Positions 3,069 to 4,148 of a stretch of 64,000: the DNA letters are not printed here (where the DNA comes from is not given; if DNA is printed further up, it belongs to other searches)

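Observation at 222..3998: CDP-hexose branch (rfbF plus a dehydratase-like SDR) coupled to an aminotransferase and a lipid-carrier GT2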

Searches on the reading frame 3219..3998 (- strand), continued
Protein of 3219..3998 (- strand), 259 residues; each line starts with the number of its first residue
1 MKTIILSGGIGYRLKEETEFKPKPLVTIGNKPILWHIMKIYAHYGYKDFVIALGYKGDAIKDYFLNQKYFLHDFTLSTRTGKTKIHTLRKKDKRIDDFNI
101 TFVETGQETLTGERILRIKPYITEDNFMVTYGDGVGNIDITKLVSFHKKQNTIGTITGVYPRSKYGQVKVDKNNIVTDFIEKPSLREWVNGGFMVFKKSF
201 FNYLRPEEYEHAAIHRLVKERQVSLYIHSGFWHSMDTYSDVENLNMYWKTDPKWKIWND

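Call 36: find_related_loci(query=window:3219-3998:-, collection=genome_contigs, flank=10000)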
Query window:3219-3998:- (259 aa) in genome_contigs; peptide patterns used: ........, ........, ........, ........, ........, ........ (x = any residue, [..] = any of these).
600 stretches matched a pattern (row limit reached: there are more); 580 encode a relative of the query (tblastn E <= 1e-3); the best 80 are kept; 80 distinct loci.
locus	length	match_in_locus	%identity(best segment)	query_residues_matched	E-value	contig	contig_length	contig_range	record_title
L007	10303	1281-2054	71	1-257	2e-127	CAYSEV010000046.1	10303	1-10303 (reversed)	MAG TPA_asm: uncultured Gammaproteobacteria bacterium isolate SRP342105_co1_249 genome assembly, contig: NODE_8974_lengt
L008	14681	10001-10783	68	1-259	1e-123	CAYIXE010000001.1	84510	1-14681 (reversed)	MAG TPA_asm: uncultured Gammaproteobacteria bacterium isolate ERP119705_co7_214 genome assembly, contig: NODE_134_length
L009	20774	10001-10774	69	1-257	4e-123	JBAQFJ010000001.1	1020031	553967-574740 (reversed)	MAG: Microgenomates group bacterium isolate MFD12003_ilm_asm_bin4 k127_26405, whole genome shotgun sequence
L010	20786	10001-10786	70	1-259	1e-121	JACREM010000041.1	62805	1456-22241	MAG: Candidatus Gottesmanbacteria bacterium isolate NC_groundwater_1699_Pr3_B-0.1um_43_117 SR-2_scaffold_141_1436678, wh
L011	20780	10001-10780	68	1-259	1e-119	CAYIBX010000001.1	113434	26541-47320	MAG TPA_asm: uncultured Gammaproteobacteria bacterium isolate ERP119705_co18_370 genome assembly, contig: NODE_77_length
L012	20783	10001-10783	66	1-259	9e-119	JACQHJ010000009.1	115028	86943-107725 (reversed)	MAG: Candidatus Levyibacteriota bacterium isolate NC_groundwater_1096_Ag_S2p5_37_166 S_2p5_S6_coassembly_k141_5103421, w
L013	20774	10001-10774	67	1-257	2e-118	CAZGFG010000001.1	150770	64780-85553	MAG TPA_asm: uncultured Gammaproteobacteria bacterium isolate binchicken_co125_1135 genome assembly, contig: NODE_224_le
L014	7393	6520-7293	68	1-257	5e-118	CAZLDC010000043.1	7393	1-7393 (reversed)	MAG TPA_asm: uncultured Gammaproteobacteria bacterium isolate SRP178908_co2_11 genome assembly, contig: NODE_6965_length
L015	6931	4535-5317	65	1-259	1e-117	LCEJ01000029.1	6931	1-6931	MAG: Candidatus Daviesbacteria bacterium GW2011_GWA2_42_7 UV41_C0029, whole genome shotgun sequence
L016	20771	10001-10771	67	1-257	9e-116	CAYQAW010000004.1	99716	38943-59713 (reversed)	MAG TPA_asm: uncultured Gammaproteobacteria bacterium isolate binchicken_co251_588 genome assembly, contig: NODE_321_len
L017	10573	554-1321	64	1-257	3e-115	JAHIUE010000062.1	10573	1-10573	MAG: Patescibacteria group bacterium isolate MM_PC_MetaG.mb.24 MM_PC_MetaG.mb.24_k141_1134929, whole genome shotgun sequ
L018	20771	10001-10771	65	1-257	5e-113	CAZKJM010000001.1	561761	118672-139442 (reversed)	MAG TPA_asm: uncultured Gammaproteobacteria bacterium isolate binchicken_co20_415 genome assembly, contig: NODE_8_length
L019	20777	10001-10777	64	1-257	7e-113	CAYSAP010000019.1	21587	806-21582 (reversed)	MAG TPA_asm: uncultured Gammaproteobacteria bacterium isolate SRP090828_co2_19 genome assembly, contig: NODE_813_length_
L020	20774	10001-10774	61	1-257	5e-105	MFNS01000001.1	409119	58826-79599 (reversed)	MAG: Candidatus Levybacteria bacterium RIFCSPHIGHO2_01_FULL_40_16 rifcsphigho2_01_scaffold_15, whole genome shotgun sequ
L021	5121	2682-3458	57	1-259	8e-105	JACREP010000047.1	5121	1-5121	MAG: Candidatus Gottesmanbacteria bacterium isolate NC_groundwater_1702_Pr3_B-0.1um_50_12 SR-2_scaffold_141_1094013, who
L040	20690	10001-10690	57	1-257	3e-93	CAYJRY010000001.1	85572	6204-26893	MAG TPA_asm: uncultured Gammaproteobacteria bacterium isolate ERP125453_co1_466 genome assembly, contig: NODE_137_length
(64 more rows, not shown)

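Call 43: search_protein_families(library=ncbifam, proteins=[L001:7156-7818:+], max_evalue=1e-8)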
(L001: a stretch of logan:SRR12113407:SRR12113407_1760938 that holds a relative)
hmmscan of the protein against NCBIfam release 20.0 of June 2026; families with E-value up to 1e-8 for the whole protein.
L001:7156-7818:+ (220 aa): 0 families

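Call 46: search_solved_structures(query=L001:7156-7818:+, show_alignments=1, max_evalue=0.01)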
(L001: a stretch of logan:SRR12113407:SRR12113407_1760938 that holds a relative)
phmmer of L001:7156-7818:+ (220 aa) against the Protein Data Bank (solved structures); distinct sequences matched with E-value up to 0.01: 2.
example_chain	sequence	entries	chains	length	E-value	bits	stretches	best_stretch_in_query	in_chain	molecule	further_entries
8fv0_C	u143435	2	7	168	0.00032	23.5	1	88-181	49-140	Diamine N-acetyltransferase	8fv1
5ix3_A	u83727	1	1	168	0.00044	23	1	88-181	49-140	Diamine N-acetyltransferase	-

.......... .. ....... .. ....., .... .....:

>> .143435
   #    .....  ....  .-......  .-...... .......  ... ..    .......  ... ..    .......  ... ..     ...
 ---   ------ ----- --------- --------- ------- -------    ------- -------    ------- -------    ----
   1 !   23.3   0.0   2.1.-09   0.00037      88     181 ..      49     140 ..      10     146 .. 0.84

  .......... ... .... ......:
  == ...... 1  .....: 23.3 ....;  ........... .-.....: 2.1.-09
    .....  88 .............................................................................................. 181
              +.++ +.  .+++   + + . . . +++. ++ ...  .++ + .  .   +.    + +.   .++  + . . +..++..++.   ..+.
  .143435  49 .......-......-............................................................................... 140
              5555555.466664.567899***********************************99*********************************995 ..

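Call 53: search_protein_families(library=pfam, proteins=[L006:12663-15119:+], max_evalue=1)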
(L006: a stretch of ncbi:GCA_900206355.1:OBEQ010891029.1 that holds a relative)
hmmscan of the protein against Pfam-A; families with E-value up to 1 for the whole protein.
L006:12663-15119:+ (818 aa): 0 families

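Call 67: search_protein_families(library=pfam, proteins=[L001:7156-7818:+], max_evalue=0.01)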
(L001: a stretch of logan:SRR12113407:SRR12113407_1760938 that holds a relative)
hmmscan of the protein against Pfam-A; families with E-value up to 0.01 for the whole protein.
L001:7156-7818:+ (220 aa): 3 families
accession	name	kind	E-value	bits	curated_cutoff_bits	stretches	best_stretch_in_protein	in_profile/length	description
PF13302.13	Acetyltransf_3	-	7.8e-11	43.3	25.4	1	60-179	17-138/138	Acetyltransferase (GNAT) domain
PF00583.31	Acetyltransf_1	-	3.3e-08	34.3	20.7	1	67-178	6-116/116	Acetyltransferase (GNAT) family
PF13420.13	Acetyltransf_4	-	1.4e-05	25.6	24.3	1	85-182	41-138/155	Acetyltransferase (GNAT) domain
